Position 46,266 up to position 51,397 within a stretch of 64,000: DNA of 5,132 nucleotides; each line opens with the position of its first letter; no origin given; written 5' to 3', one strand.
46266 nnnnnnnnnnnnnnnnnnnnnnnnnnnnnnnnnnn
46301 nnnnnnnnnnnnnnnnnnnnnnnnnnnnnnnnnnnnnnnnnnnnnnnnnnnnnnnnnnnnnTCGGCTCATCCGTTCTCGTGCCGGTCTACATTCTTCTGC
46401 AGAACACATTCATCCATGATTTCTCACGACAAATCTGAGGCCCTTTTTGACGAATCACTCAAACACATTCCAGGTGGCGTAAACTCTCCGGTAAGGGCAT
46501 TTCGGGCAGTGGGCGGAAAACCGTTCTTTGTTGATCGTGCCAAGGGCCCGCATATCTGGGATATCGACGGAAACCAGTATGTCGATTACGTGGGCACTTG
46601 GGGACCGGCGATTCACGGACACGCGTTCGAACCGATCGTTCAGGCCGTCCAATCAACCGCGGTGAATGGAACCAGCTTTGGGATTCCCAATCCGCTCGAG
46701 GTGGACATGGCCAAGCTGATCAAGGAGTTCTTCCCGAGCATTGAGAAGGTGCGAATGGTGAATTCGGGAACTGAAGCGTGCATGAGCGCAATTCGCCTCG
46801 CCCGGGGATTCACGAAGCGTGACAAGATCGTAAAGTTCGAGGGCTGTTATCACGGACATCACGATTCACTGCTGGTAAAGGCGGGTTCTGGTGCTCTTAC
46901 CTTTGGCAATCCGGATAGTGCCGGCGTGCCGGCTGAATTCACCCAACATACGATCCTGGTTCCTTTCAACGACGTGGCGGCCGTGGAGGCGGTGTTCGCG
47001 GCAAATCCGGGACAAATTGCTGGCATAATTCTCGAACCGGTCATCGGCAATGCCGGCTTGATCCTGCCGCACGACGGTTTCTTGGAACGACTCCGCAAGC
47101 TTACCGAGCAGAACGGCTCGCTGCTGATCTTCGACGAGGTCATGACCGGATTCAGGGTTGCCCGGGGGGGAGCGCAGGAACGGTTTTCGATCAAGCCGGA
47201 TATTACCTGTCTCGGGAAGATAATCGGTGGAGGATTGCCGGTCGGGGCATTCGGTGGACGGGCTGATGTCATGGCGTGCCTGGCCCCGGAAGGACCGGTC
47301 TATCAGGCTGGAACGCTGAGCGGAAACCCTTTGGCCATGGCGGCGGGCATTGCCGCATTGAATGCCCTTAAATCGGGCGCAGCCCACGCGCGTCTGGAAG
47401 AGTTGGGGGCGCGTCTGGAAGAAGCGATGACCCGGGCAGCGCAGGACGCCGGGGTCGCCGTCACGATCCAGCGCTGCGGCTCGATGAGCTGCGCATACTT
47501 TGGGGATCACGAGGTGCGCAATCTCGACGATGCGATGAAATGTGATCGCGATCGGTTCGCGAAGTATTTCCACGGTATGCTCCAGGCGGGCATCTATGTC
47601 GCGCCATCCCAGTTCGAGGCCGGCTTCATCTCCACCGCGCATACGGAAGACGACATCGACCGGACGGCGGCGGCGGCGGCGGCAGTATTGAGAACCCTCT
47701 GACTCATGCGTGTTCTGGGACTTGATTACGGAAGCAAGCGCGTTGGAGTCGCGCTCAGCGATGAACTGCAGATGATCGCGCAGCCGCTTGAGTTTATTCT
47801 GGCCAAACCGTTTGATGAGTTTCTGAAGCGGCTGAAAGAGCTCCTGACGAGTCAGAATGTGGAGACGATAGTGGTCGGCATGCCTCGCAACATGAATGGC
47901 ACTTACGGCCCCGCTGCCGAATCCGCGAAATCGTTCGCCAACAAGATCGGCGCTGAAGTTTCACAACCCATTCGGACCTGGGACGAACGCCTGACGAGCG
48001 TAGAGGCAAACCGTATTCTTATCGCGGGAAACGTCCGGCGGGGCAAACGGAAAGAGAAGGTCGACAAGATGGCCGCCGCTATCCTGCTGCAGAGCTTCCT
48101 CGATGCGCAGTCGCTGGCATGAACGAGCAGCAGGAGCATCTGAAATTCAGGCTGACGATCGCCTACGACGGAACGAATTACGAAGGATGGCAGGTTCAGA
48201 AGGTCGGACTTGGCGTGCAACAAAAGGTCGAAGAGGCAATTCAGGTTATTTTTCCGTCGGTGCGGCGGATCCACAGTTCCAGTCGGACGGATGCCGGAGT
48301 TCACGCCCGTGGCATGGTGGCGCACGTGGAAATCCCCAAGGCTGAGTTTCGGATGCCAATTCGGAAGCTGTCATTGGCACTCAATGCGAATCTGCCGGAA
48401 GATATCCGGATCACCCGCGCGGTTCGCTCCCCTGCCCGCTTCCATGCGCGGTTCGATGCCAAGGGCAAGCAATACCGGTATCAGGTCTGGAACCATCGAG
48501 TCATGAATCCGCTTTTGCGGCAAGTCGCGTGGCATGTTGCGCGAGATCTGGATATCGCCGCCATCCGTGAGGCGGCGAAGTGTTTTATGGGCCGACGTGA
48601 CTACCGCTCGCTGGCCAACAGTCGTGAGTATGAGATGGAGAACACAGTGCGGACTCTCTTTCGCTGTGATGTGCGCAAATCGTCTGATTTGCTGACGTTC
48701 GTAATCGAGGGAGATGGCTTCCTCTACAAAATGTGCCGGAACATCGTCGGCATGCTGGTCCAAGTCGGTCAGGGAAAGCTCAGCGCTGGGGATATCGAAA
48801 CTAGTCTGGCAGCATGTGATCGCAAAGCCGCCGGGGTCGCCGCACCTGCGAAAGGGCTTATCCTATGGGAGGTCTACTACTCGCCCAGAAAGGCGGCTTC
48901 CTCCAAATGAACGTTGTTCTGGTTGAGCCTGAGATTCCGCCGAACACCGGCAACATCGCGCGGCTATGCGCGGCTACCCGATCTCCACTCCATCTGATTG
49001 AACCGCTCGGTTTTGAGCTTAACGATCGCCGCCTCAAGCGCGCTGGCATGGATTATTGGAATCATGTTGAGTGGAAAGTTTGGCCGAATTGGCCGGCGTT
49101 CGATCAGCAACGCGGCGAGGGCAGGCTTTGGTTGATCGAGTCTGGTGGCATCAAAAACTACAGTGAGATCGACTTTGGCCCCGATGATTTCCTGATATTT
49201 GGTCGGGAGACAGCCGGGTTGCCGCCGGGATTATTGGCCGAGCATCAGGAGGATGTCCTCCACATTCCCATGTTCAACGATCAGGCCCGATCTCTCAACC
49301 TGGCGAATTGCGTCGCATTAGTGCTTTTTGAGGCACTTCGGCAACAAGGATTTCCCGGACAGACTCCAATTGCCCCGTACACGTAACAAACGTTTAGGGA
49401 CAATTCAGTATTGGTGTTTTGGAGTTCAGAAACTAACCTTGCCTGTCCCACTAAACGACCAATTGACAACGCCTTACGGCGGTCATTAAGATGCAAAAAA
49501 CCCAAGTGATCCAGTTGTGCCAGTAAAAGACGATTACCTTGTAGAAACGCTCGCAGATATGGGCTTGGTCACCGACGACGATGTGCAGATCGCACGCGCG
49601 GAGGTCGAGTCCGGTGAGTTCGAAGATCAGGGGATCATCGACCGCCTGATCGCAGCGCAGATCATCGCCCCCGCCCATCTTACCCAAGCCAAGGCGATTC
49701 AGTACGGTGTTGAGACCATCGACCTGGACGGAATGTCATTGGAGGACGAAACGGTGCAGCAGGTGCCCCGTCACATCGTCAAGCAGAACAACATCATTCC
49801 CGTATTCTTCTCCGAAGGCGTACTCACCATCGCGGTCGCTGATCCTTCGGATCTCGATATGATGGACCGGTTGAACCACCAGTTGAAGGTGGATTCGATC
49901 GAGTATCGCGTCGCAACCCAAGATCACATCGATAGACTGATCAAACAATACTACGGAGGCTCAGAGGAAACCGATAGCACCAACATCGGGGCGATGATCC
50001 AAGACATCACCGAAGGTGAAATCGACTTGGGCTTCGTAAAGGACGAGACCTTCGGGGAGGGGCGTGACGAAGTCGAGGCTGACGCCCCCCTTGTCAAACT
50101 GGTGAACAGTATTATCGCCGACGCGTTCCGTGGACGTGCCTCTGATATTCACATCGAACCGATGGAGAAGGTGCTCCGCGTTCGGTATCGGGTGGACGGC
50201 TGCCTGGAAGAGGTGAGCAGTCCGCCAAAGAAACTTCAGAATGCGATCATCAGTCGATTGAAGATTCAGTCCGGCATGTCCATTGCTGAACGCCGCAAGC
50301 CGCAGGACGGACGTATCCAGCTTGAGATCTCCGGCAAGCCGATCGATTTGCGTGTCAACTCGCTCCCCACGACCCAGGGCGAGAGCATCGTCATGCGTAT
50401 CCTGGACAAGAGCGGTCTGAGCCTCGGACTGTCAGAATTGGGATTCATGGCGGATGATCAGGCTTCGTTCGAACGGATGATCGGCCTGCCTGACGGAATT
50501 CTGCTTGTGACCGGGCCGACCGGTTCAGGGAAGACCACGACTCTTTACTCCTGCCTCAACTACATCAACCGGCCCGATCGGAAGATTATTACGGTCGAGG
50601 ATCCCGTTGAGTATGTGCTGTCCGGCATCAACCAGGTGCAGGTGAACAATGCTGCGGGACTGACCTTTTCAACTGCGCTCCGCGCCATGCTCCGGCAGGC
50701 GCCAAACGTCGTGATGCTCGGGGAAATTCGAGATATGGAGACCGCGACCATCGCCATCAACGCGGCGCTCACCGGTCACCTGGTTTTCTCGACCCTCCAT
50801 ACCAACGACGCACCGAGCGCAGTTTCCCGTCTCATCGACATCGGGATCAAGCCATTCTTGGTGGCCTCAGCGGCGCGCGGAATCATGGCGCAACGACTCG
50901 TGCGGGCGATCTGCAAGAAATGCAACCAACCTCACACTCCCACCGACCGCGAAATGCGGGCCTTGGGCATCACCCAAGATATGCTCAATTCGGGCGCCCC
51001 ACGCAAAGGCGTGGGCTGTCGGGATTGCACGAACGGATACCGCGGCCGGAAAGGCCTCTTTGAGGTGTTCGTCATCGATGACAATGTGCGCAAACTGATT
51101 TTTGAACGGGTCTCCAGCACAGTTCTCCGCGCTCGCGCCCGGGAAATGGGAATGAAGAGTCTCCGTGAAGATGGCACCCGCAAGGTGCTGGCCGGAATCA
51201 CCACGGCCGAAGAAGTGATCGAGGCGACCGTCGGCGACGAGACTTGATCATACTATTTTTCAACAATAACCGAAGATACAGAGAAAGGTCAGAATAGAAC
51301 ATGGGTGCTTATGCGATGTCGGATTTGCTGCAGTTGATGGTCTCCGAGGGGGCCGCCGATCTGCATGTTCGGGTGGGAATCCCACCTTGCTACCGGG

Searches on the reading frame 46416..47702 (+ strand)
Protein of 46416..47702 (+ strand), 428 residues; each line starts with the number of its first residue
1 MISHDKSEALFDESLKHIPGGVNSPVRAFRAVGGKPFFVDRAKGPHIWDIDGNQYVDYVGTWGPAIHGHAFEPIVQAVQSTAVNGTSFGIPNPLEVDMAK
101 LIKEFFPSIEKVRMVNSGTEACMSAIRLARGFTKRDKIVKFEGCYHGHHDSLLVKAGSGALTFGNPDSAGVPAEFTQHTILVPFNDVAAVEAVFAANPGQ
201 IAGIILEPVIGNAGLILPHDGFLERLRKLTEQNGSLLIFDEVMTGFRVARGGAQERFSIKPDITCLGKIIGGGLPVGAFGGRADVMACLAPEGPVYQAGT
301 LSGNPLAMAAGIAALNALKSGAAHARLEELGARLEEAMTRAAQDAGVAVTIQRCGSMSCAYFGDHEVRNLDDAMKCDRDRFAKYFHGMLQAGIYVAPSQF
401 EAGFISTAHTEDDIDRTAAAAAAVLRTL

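Call 90: search_protein_families(library=pfam, proteins=[window:46416-47702:+], max_evalue=0.0001)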
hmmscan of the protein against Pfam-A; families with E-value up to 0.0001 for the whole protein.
window:46416-47702:+ (428 aa): 1 family
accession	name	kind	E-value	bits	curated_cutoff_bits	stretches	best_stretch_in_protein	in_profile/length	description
PF00202.27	Aminotran_3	-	1.3e-73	248.5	30.5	1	36-397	10-373/403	Aminotransferase class-III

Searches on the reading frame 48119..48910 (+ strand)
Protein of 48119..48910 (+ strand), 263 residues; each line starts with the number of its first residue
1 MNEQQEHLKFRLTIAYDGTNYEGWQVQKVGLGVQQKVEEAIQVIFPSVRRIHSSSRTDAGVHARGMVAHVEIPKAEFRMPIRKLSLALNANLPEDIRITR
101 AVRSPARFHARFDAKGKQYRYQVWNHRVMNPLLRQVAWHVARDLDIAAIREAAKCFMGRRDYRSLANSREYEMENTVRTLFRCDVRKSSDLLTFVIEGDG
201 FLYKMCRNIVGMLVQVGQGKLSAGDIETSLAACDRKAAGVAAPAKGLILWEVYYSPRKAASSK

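Call 90: search_protein_families(library=pfam, proteins=[window:48119-48910:+], max_evalue=0.0001)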
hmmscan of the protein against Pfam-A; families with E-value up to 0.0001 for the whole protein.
window:48119-48910:+ (263 aa): 1 family
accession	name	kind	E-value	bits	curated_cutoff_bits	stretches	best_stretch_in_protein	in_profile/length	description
PF01416.25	PseudoU_synth_1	-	4.5e-36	124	23.3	2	152-255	1-108/108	tRNA pseudouridine synthase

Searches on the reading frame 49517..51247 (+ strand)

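Call 90: search_protein_families(library=pfam, proteins=[window:49517-51247:+], max_evalue=0.0001)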
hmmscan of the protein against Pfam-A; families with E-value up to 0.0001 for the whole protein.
window:49517-51247:+ (576 aa): 2 families
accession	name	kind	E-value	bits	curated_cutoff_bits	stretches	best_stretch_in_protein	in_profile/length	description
PF00437.27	T2SSE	-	1.4e-134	448.9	24.9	1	187-568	3-369/370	Type II/IV secretion system protein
PF05157.20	MshEN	-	3.4e-21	75.5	23.1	1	63-151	1-89/90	MshEN domain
